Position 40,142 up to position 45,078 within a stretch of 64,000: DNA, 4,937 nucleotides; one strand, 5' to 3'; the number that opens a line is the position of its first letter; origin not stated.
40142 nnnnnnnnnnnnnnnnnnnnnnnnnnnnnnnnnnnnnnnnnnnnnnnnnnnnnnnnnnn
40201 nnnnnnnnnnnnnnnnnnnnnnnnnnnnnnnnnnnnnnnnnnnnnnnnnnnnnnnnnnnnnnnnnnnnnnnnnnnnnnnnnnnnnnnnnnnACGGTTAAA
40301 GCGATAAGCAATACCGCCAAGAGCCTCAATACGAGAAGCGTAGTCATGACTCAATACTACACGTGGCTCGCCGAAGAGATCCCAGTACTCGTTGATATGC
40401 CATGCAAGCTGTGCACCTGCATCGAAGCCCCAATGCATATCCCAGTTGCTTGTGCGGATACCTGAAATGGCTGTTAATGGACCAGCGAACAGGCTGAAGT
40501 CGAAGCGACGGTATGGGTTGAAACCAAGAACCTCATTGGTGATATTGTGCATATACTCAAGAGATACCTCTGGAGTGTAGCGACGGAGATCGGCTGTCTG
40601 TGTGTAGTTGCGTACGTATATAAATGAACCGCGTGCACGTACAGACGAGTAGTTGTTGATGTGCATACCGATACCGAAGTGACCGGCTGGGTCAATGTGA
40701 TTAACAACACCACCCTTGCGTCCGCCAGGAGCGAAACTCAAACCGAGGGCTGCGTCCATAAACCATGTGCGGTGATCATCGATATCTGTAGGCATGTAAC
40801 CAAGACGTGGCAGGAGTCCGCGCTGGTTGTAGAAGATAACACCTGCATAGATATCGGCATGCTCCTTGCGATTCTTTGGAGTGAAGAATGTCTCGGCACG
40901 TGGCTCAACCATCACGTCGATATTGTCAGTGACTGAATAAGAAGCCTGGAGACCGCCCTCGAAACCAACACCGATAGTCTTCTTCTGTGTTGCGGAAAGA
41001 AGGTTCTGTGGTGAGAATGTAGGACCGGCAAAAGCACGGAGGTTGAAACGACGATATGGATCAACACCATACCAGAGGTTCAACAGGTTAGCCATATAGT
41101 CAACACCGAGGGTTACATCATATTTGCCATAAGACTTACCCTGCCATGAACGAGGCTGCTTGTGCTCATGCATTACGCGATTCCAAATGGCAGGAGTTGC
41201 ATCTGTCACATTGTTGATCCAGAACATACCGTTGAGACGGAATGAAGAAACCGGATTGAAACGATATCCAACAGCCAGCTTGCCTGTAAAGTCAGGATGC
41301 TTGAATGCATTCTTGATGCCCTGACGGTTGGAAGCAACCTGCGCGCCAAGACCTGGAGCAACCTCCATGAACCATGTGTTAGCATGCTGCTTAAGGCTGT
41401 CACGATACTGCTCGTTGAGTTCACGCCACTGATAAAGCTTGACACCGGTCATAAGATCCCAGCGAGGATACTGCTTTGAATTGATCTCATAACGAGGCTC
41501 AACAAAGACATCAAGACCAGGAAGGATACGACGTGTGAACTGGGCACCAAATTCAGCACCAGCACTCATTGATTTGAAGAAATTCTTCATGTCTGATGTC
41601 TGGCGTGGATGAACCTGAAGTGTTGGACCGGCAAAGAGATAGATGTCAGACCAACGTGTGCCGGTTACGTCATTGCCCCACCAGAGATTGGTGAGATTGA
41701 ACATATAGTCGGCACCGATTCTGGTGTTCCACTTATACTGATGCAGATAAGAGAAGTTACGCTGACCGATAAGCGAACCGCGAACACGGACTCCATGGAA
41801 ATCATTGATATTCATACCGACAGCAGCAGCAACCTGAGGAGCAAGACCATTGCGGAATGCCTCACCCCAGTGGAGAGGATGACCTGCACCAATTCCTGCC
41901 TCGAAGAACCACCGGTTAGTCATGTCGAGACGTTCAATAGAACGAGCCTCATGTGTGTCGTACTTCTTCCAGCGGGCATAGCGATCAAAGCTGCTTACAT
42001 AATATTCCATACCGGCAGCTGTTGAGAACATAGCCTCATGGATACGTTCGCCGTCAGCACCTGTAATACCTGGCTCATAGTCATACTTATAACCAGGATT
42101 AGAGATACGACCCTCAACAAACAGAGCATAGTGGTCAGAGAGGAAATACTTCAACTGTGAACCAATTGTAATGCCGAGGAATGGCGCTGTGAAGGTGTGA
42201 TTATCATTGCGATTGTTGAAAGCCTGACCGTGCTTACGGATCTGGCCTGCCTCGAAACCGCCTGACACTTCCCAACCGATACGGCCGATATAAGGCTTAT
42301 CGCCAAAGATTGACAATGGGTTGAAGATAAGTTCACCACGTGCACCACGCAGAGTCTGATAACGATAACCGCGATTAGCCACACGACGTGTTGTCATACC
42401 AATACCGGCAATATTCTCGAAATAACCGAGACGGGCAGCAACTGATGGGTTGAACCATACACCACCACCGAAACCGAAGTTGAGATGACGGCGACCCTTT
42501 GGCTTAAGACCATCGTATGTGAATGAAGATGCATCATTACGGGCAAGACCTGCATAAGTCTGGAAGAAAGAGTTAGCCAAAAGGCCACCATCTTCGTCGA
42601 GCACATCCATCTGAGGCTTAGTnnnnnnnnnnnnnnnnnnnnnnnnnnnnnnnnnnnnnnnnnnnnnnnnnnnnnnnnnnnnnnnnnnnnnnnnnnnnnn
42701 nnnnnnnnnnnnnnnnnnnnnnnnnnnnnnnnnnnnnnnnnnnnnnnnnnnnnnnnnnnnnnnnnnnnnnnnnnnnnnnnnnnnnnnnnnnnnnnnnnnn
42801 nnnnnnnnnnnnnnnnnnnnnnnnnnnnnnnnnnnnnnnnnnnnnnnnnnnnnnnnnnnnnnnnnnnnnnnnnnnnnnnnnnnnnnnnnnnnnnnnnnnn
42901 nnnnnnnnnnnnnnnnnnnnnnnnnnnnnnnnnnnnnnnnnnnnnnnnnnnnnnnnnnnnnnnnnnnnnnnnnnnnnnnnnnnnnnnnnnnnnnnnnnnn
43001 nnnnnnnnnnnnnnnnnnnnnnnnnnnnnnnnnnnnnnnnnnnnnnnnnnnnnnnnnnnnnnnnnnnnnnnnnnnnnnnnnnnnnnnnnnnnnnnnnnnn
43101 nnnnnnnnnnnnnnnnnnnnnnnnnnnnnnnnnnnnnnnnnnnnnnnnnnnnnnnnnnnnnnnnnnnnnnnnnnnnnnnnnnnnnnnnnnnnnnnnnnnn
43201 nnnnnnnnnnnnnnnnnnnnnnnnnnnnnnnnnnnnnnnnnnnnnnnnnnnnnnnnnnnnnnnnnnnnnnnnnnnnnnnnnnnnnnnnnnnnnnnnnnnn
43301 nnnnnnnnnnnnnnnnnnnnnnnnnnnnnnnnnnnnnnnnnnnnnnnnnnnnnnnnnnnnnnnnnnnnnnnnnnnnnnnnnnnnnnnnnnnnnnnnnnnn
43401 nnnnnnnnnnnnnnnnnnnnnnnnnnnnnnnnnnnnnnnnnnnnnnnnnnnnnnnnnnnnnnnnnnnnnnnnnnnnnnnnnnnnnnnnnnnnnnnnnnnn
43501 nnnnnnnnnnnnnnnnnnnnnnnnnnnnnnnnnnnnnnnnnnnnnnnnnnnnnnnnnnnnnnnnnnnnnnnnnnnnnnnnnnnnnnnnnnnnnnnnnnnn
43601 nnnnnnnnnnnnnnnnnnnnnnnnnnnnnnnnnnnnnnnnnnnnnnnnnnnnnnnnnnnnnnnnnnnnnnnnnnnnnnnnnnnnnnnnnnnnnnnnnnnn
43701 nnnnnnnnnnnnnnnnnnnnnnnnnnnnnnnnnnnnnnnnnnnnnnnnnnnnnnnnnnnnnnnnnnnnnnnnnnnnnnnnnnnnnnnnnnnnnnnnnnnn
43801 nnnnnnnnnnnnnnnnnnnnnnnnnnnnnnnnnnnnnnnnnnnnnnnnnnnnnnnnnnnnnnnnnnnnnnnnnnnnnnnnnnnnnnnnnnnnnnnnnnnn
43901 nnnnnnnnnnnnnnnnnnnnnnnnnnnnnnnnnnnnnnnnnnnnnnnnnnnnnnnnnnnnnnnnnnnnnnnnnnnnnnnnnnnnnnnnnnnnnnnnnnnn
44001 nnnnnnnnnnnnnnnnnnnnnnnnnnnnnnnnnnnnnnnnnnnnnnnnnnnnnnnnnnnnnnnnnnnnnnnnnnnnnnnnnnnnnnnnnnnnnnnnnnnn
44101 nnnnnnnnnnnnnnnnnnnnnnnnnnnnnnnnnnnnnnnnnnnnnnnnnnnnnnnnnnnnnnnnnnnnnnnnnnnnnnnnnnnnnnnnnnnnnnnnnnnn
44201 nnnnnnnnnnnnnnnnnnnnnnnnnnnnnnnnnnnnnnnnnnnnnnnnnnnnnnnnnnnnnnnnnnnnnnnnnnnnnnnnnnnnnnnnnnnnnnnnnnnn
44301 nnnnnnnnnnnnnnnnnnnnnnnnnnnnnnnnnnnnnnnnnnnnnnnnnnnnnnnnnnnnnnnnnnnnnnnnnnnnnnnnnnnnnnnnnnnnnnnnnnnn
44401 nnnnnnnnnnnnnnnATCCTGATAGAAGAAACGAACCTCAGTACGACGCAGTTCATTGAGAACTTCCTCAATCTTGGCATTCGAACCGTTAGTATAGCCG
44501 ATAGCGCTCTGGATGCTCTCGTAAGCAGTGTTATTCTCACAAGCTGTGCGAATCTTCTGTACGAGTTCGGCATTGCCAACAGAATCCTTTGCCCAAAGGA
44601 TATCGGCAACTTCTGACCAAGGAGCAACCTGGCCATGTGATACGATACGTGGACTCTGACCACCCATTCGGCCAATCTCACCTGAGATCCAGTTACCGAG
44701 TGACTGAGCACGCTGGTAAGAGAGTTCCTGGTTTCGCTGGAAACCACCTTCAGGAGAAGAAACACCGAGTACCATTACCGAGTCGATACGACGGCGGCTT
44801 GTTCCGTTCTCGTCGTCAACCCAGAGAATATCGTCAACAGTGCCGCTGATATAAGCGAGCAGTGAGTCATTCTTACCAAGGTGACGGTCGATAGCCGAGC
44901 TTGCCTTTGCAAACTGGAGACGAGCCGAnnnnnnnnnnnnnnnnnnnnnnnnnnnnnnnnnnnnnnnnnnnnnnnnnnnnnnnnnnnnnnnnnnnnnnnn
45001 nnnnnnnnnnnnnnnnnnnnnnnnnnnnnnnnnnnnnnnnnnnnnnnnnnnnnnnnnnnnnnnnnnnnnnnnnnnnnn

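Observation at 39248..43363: Single polypeptide containing seven tandem small beta-barrel-like modules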

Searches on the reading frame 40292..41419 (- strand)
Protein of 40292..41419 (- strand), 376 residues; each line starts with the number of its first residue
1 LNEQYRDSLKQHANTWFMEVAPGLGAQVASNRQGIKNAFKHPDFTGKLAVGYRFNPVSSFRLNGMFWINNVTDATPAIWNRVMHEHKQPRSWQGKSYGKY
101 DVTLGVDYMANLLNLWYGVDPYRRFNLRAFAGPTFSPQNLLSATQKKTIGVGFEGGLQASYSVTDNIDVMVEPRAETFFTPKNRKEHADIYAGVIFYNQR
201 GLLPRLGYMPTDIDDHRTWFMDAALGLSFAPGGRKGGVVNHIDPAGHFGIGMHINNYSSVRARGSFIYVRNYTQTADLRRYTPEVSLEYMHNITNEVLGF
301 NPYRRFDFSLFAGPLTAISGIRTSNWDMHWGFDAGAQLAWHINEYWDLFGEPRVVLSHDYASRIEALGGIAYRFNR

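Call 46: search_solved_structures(query=A3, max_evalue=10)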
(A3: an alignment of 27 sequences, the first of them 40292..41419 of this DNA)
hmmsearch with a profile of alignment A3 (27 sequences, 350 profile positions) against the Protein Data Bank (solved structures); distinct sequences matched with E-value up to 10: 5.
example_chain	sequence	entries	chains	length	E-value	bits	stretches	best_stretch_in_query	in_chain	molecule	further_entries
4j9w_A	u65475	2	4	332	0.37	13.1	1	142-186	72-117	Proline racemase family protein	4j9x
7ung_A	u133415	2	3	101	0.46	12.7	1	21-64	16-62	Protein CFAP141 | Cilia- and flagella-associated protein 141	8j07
4jci_A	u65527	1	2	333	0.46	12.7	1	141-186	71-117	Proline racemase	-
4q60_A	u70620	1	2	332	1.7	10.8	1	142-200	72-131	PROLINE RACEMASE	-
4k7x_A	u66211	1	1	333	1.7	10.8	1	142-200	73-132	Proline racemase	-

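Call 49: predict_structure(alignment_id=A3)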
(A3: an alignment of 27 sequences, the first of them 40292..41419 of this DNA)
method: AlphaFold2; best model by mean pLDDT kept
length: 376 residues; sequences in the alignment: 27
mean_pLDDT: 77.3   pTM: 0.59
mean pLDDT of the five models: 77.3, 77.0, 76.4, 76.1, 76.0
residues with pLDDT >= 90: 96; 70-90: 171; 50-70: 68; < 50: 41
segments of 3 or more residues with pLDDT < 50: 4-8, 77-80, 84-97, 142-145, 206-212
pLDDT, mean of each block of 10 residues (from residue 1): 47 75 79 67 83 85 82 52 46 48 88 84 88 79 56 94 86 88 76 80 49 68 91 64 90 90 92 79 94 74 75 90 83 89 82 81 86 77
secondary structure, 60 per line:
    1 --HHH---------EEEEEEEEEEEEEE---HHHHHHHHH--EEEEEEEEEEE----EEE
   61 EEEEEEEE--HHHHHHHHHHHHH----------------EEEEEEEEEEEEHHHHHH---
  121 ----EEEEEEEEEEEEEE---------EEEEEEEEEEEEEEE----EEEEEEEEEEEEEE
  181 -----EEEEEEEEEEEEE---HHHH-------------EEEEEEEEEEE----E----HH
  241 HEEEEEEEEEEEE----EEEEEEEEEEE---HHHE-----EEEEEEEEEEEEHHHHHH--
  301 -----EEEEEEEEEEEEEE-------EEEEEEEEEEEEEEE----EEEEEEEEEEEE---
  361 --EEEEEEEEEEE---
elements in order: E15-28 H32-40 E43-53 E58-68 H71-83 E100-111 H112-117 E125-138 E148-162 E167-180 E186-198 H202-205 E219-229 E242-253 E258-268 E281-292 H293-298 E306-319 E327-341 E346-357 E363-373

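Call 51: fold_search(model_id=the predicted structure, library=pdb)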
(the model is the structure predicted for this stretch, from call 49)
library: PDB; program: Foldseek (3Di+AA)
matches with E <= 10: 920; with E <= 0.001: 216
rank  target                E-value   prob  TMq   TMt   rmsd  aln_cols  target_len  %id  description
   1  2iwv_A                4.2e-08  1.00  0.23  0.29  19.1       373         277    7  Structure of the monomeric outer membrane porin OmpG in the open and closed conformation (released 2006-08-14)
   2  2x9k                  7.9e-08  1.00  0.21  0.26  20.0       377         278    7  Structure of a E.coli porin (released 2011-01-26)
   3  2wvp                  2.0e-07  1.00  0.21  0.28  19.0       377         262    9  Synthetically modified OmpG (released 2010-07-14)
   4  2f1c                  6.8e-07  1.00  0.20  0.27  19.3       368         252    8  Crystal structure of the monomeric porin OmpG (released 2006-06-27)
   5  7q5c                  7.5e-07  1.00  0.23  0.31  18.4       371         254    9  Crystal structure of OmpG in space group 96 (released 2022-11-16)
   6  4ctd_A                2.1e-06  1.00  0.21  0.30  18.7       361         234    7  X-ray structure of an engineered OmpG loop6-deletion (released 2014-08-13)
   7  6tzk                  3.5e-06  1.00  0.21  0.18  21.0       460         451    9  Bacterial cellulose synthase outermembrane channel BcsC with terminal TPR repeat (released 2019-10-23)
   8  4kr8_B                3.5e-06  0.99  0.19  0.21  21.8       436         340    9  Salmonella typhi OmpF complex with Daunomycin (released 2014-05-28)
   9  4ctd_B                3.9e-06  1.00  0.20  0.29  18.4       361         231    7  X-ray structure of an engineered OmpG loop6-deletion (released 2014-08-13)
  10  6ehb_C                6.5e-06  0.96  0.16  0.18  21.6       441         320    8  OmpU, an outer membrane protein, of Vibrio cholerae (released 2018-04-25)
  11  9b8a                  6.9e-06  0.99  0.21  0.15  20.5       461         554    9  Cryo-EM structure of E. coli cellulose synthase subunit C (released 2025-02-19)
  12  6z34                  8.4e-06  1.00  0.21  0.21  19.3       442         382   10  CymD monoaromatic hydrocarbon channel (released 2020-11-04)
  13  2r4l_A                8.4e-06  0.99  0.21  0.19  20.3       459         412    7  Crystal structure of the long-chain fatty acid transporter FadL mutant P34A (released 2008-09-16)
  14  2r4l_B                1.1e-05  0.99  0.20  0.18  24.3       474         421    9  Crystal structure of the long-chain fatty acid transporter FadL mutant P34A (released 2008-09-16)
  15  5o68_K                1.2e-05  0.99  0.17  0.22  19.2       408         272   10  Crystal Structure of the Pseudomonas functional amyloid secretion protein FapF - R157A mutant (released 2017-08-23)
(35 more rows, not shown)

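Call 58: search_protein_representatives(alignment_id=A3)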
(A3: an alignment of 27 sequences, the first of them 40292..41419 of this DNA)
Query: 27 sequences, 350 profile positions. Proteins with E-value up to 0.001 (for the whole library): 594; up to 1e-10: 329; up to 1e-30: 146. The best 150 are listed.
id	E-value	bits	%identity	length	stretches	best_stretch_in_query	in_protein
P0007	0.0e+00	1619.0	-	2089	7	2-349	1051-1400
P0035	4.3e-263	887.7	-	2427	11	11-349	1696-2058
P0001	1.3e-196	669.1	-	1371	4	2-349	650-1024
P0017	3.2e-161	552.7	-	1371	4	1-347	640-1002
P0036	2.4e-116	405.1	-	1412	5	9-349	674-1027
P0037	5.4e-110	384.2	-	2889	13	19-335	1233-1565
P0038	7.0e-103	360.8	-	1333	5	15-330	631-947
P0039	4.1e-96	338.6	-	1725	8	72-333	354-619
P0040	1.1e-95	337.2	-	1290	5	3-332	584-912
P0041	4.0e-94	332.0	-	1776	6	13-334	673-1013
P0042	6.4e-86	305.0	-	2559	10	18-343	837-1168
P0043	1.3e-77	277.7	-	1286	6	14-333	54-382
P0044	1.8e-75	270.7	-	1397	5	32-305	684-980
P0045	7.6e-74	265.3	-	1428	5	13-327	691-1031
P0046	8.6e-74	265.1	-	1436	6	17-334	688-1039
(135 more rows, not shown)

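Call 74: fold_search(model_id=the predicted structure, library=viral)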
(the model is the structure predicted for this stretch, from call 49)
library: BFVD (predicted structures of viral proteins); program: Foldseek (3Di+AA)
matches with E <= 10: 444; with E <= 0.001: 17
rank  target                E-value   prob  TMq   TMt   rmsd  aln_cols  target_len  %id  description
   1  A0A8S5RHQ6            4.1e-08  1.00  0.37  0.40   4.5       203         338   16  OmpA-like domain-containing protein [virus sp. ctML55]
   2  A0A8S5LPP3            7.3e-08  1.00  0.36  0.40   8.3       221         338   16  Outer membrane protein [Myoviridae sp. ct0f722]
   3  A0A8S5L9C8            2.2e-06  1.00  0.36  0.68   5.4       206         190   15  Outer membrane protein [Myoviridae sp. ctPuP5]
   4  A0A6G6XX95            3.2e-06  1.00  0.32  0.66   3.2       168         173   11  (no name in the UniProt tables at hand)
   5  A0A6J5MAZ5            5.7e-06  1.00  0.33  0.67   8.1       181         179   14  COG3637 Opacity protein and related surface antigens [uncultured Caudovirales phage]
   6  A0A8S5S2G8            6.7e-06  0.99  0.18  0.12  19.5       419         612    8  Phosphate-selective porin O and P [Siphoviridae sp. ctBLh2]
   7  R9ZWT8                2.0e-05  1.00  0.32  0.36   6.7       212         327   13  Outer-membrane protein OmpA domain containing protein [Cellulophaga phage phi17:2]
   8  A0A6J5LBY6            2.7e-05  1.00  0.34  0.66   5.3       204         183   15  Outer membrane protein beta-barrel [uncultured Caudovirales phage]
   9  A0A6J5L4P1            3.6e-05  0.96  0.19  0.18  22.6       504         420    8  OmpC Outer membrane protein (Porin) [uncultured Caudovirales phage]
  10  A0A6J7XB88            1.1e-04  1.00  0.31  0.67   4.6       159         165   16  Outer membrane protein beta-barrel domain-containing protein [uncultured Caudovirales phage]
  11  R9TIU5                1.8e-04  1.00  0.27  0.50   6.3       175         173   16  Outer membrane protein beta-barrel domain-containing protein [Vibrio phage nt-1]
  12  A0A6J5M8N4            2.0e-04  1.00  0.30  0.60   4.6       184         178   12  Outer membrane protein beta-barrel [uncultured Caudovirales phage]
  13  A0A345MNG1            2.1e-04  0.75  0.16  0.16  20.0       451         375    6  (no name in the UniProt tables at hand)
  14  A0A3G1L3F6            5.0e-04  1.00  0.27  0.59   8.2       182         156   17  Outer membrane protein beta-barrel domain-containing protein [Synechococcus phage S-CBWM1]
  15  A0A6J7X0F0            5.0e-04  1.00  0.24  0.37  18.7       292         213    8  Uncharacterized protein [uncultured Caudovirales phage]
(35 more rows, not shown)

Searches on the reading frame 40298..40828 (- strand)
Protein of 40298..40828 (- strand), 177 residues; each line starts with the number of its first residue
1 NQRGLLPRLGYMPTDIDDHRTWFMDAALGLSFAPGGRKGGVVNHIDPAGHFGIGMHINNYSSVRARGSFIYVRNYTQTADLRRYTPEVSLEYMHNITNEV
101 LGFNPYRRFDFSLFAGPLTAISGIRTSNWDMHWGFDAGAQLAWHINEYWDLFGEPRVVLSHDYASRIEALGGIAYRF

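Call 13: search_protein_families(library=pfam, proteins=[window:40298-40828:-], max_evalue=1)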
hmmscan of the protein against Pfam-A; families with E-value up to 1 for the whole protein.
window:40298-40828:- (177 aa): 1 family
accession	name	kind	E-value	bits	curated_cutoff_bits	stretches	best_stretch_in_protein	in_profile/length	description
PF13505.12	OMP_b-brl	-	0.0004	21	28.7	1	28-153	26-148/175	Outer membrane protein beta-barrel domain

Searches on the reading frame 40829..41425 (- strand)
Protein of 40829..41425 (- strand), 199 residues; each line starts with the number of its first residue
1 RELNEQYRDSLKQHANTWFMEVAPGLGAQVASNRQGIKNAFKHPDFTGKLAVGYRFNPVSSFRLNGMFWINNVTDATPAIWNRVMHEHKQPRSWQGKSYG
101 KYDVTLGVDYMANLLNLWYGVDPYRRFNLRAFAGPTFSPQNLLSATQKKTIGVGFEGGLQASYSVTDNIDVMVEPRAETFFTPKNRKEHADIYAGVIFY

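Call 13: search_protein_families(library=pfam, proteins=[window:40829-41425:-], max_evalue=1)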
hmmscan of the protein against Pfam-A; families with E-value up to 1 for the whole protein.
window:40829-41425:- (199 aa): 1 family
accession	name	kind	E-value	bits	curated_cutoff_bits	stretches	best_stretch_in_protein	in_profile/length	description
PF13505.12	OMP_b-brl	-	2.4e-05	25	28.7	1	26-176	24-151/175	Outer membrane protein beta-barrel domain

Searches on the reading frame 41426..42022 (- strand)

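Call 13: search_protein_families(library=pfam, proteins=[window:41426-42022:-], max_evalue=1)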
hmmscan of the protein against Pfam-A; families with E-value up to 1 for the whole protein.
window:41426-42022:- (199 aa): 1 family
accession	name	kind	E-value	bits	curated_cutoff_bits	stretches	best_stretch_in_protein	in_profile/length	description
PF13568.12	OMP_b-brl_2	-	0.029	14.9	27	0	93-161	102-153/175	Outer membrane protein beta-barrel domain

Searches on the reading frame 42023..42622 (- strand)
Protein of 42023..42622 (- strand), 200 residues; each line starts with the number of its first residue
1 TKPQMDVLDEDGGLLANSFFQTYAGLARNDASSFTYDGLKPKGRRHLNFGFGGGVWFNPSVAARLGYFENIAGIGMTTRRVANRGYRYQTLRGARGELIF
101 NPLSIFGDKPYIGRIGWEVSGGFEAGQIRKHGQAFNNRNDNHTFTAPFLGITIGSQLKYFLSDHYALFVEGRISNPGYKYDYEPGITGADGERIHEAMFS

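Call 13: search_protein_families(library=pfam, proteins=[window:42023-42622:-], max_evalue=1)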
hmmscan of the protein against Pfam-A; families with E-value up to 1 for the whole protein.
window:42023-42622:- (200 aa): 2 families
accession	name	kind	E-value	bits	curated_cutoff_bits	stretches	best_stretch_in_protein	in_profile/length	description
PF13568.12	OMP_b-brl_2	-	0.0095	16.5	27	1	113-182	7-71/175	Outer membrane protein beta-barrel domain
PF01640.23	Peptidase_C10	-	0.05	14.3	26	1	19-53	153-188/194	Peptidase C10 family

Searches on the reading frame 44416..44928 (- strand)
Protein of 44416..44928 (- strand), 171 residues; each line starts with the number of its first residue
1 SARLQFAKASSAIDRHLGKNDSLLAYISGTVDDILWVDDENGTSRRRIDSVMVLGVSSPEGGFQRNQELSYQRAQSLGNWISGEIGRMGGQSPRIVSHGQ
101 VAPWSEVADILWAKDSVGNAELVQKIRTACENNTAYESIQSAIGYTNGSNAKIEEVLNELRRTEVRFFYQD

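Call 29: search_protein_families(library=pfam, proteins=[window:44416-44928:-], max_evalue=1)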
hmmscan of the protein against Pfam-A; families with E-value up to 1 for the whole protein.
seq(171 aa): 1 family
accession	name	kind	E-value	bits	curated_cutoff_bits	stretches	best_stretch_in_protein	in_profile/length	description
PF00691.25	OmpA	-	0.029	15.1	27.2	1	45-81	28-64/98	OmpA family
